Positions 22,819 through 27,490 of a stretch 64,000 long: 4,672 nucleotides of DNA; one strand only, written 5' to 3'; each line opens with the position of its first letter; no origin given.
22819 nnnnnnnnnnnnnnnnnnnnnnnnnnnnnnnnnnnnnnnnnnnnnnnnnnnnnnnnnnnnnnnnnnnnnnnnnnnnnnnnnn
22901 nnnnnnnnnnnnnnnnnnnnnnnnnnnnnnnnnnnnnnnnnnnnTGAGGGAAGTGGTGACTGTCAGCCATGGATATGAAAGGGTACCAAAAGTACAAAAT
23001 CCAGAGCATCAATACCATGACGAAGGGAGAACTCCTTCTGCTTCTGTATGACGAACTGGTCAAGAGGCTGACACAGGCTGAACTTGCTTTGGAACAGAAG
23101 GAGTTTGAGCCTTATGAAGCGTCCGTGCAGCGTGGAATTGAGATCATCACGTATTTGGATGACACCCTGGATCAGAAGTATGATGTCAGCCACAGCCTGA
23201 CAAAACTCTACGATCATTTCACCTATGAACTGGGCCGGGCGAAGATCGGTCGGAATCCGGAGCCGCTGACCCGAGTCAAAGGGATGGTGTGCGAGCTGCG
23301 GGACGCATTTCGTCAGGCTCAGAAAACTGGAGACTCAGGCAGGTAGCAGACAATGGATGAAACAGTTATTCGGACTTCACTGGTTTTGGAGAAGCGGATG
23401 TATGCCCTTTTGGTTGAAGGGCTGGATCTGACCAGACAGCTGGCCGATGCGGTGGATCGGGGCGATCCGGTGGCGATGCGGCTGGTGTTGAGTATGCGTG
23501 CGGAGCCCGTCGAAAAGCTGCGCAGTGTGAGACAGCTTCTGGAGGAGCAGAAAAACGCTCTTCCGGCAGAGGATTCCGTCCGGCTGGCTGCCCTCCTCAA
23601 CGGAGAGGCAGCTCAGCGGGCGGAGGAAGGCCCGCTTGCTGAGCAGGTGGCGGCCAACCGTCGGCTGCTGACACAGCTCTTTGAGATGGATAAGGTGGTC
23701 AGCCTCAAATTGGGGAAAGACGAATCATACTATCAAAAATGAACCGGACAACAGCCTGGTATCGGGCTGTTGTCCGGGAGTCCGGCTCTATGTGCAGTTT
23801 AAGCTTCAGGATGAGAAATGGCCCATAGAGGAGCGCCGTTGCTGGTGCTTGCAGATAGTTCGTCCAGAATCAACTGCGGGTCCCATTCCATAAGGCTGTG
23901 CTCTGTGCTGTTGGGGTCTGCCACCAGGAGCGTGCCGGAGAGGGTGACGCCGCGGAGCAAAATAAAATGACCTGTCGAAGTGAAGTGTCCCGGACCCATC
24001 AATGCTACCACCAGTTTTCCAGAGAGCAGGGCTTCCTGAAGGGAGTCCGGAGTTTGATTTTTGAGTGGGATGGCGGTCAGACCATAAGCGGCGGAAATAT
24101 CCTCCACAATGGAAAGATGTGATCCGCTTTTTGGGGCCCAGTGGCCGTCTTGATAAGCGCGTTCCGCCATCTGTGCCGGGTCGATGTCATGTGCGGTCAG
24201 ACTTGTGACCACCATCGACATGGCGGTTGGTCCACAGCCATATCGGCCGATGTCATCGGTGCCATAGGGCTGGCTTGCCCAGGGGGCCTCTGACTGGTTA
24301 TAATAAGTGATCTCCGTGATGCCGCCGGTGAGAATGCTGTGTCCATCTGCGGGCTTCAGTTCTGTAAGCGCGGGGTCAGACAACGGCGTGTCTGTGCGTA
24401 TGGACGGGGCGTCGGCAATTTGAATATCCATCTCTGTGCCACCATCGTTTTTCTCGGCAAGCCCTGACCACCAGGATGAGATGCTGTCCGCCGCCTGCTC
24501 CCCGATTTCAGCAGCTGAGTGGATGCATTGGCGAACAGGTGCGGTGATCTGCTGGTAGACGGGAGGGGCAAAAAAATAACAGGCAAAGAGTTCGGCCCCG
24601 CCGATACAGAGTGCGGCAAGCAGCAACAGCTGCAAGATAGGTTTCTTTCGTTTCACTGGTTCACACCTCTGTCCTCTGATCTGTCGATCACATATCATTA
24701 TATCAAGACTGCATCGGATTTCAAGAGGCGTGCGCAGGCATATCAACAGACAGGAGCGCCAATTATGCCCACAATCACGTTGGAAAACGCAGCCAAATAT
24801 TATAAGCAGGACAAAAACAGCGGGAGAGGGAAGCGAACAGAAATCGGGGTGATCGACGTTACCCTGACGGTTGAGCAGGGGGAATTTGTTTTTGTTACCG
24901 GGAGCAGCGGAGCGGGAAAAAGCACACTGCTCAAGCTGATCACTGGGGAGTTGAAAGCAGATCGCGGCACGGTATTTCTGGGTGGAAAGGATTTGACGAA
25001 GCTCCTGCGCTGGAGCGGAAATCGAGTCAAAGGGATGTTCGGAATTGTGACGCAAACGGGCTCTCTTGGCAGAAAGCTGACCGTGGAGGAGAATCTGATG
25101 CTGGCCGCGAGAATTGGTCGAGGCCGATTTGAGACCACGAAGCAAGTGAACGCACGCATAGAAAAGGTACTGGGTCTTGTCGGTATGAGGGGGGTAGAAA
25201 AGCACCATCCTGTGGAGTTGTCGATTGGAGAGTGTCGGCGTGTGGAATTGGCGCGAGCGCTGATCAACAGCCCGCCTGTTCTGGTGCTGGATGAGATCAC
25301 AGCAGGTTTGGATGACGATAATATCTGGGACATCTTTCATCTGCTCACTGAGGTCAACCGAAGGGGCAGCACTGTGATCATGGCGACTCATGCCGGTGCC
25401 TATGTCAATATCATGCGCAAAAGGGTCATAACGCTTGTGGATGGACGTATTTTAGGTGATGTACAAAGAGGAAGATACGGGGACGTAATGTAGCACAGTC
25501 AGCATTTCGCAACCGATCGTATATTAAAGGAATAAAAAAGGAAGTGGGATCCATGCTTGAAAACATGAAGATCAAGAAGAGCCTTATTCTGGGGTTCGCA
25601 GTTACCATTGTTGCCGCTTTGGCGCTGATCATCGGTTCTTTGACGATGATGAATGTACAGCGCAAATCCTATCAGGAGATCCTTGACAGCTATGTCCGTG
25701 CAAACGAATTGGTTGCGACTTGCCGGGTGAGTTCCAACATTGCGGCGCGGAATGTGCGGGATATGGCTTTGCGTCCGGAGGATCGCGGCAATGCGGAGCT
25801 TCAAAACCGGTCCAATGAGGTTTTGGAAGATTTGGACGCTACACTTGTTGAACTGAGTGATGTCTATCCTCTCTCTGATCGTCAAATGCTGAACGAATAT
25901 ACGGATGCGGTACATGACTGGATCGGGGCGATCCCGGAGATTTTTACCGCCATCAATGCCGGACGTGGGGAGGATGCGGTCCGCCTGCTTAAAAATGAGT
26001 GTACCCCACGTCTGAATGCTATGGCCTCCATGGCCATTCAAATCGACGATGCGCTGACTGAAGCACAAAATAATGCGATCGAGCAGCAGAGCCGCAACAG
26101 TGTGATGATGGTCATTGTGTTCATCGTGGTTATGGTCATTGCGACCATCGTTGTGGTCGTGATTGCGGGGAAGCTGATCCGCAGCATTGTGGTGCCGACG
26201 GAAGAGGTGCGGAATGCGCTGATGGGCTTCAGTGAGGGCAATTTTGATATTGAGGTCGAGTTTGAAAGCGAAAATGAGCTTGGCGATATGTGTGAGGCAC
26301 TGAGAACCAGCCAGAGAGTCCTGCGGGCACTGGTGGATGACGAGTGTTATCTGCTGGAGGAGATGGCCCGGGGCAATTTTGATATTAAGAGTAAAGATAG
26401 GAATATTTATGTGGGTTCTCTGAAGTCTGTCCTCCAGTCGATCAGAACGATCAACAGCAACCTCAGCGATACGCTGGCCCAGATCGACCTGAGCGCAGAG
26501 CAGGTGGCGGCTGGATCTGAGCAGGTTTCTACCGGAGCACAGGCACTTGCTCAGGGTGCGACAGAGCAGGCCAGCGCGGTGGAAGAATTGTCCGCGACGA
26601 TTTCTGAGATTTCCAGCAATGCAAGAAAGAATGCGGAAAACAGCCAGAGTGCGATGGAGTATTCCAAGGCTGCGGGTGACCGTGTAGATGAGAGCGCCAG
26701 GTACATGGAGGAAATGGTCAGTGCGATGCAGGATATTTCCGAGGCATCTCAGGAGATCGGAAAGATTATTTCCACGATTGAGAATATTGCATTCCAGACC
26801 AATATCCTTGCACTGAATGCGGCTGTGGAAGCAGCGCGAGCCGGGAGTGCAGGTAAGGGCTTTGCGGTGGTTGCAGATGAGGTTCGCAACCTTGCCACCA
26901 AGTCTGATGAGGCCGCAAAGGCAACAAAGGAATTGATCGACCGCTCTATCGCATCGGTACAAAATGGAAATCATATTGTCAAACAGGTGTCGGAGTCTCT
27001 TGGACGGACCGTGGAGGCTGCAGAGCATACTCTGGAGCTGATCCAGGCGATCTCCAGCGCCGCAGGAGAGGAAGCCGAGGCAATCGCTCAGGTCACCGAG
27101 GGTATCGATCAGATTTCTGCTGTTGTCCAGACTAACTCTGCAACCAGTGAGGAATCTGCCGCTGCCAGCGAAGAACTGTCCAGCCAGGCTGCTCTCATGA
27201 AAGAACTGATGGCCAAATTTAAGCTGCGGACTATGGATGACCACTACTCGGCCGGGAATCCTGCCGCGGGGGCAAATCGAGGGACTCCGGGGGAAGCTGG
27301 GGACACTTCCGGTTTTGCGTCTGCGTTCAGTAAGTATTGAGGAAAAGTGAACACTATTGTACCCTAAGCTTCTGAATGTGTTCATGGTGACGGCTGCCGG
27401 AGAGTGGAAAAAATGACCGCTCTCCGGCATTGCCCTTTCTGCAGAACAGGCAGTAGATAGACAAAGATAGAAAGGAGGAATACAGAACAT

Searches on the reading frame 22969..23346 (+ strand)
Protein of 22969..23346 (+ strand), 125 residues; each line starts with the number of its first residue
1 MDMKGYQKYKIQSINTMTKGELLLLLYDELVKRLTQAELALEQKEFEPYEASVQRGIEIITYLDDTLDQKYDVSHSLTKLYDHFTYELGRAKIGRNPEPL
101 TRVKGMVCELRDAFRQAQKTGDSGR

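Call 3: search_protein_families(library=pfam, proteins=[window:22969-23346:+], max_evalue=0.01)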
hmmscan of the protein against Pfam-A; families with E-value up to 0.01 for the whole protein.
window:22969-23346:+ (125 aa): 1 family
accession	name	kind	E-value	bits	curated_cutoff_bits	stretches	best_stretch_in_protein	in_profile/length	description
PF02561.19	FliS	-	1.7e-26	93.2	26.7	1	6-117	1-114/115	Flagellar protein FliS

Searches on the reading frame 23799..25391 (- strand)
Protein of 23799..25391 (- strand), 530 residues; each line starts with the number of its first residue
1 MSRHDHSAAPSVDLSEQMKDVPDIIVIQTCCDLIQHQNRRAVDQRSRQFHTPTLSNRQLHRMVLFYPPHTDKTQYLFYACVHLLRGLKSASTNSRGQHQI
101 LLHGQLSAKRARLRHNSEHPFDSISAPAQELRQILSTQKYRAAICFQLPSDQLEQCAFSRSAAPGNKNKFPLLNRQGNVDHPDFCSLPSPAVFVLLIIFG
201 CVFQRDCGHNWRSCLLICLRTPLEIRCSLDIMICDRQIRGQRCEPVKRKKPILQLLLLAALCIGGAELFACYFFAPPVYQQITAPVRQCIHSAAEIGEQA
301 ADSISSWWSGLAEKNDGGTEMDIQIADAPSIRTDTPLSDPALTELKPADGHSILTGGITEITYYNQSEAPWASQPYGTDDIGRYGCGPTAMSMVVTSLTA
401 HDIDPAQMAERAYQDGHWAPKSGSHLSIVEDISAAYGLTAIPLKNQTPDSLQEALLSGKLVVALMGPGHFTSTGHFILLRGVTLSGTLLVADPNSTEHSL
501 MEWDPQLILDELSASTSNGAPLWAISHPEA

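Call 7: search_protein_families(library=pfam, proteins=[window:23799-25391:-], max_evalue=0.001)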
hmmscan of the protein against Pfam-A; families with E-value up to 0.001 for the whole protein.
window:23799-25391:- (530 aa): 1 family
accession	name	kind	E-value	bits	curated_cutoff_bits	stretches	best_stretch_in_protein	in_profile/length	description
PF13529.12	Peptidase_C39_2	-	2e-16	61.3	24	1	360-494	2-143/143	Peptidase_C39 like family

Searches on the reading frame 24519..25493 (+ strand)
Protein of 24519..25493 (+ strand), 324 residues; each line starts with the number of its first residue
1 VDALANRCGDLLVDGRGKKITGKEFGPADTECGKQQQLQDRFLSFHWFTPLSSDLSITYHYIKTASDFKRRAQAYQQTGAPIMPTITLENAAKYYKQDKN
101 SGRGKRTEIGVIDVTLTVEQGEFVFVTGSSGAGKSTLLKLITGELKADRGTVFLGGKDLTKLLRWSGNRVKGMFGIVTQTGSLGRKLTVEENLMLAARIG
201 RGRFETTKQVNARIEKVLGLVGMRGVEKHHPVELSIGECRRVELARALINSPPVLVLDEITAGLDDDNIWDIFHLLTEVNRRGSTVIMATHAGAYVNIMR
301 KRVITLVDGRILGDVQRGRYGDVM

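Call 7: search_protein_families(library=pfam, proteins=[window:24519-25493:+], max_evalue=0.001)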
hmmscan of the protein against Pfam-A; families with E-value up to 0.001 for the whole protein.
window:24519-25493:+ (324 aa): 8 families
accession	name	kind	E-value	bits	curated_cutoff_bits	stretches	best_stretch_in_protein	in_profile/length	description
PF00005.33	ABC_tran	-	3.7e-31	109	25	1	113-262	3-137/137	ABC transporter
PF13304.12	AAA_21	-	1.4e-06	29.1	27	0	242-291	246-298/304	AAA domain, putative AbiEii toxin, Type IV TA system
PF13191.12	AAA_16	-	1.1e-05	26.5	32.6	1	119-281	20-161/167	AAA ATPase domain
PF13401.12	AAA_22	-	1.7e-05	25.6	27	1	120-282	4-114/130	AAA domain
PF02463.25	SMC_N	-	5e-05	23.3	40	1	121-301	24-207/220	RecF/RecN/SMC N terminal domain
PF03193.22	RsgA_GTPase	-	0.00011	22.5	30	1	118-150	104-135/174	RsgA GTPase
PF05970.20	PIF1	-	0.00039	20.5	25.9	1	117-152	18-53/223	PIF1-like helicase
PF06414.18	Zeta_toxin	-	0.00049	20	22.3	1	120-159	15-54/199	Zeta toxin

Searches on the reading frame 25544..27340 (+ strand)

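Call 7: search_protein_families(library=pfam, proteins=[window:25544-27340:+], max_evalue=0.001)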
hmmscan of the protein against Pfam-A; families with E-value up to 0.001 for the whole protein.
window:25544-27340:+ (598 aa): 3 families
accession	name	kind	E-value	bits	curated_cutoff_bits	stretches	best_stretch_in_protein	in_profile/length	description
PF00015.26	MCPsignal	-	1.8e-38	132.5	34.6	1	374-541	4-164/172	Methyl-accepting chemotaxis protein (MCP) signalling domain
PF12729.13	4HB_MCP_1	-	4.4e-07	30.1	27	1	7-162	1-157/181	Four helix bundle sensory module for signal transduction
PF00672.30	HAMP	-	4.5e-05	24.1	25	0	211-261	2-52/53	HAMP domain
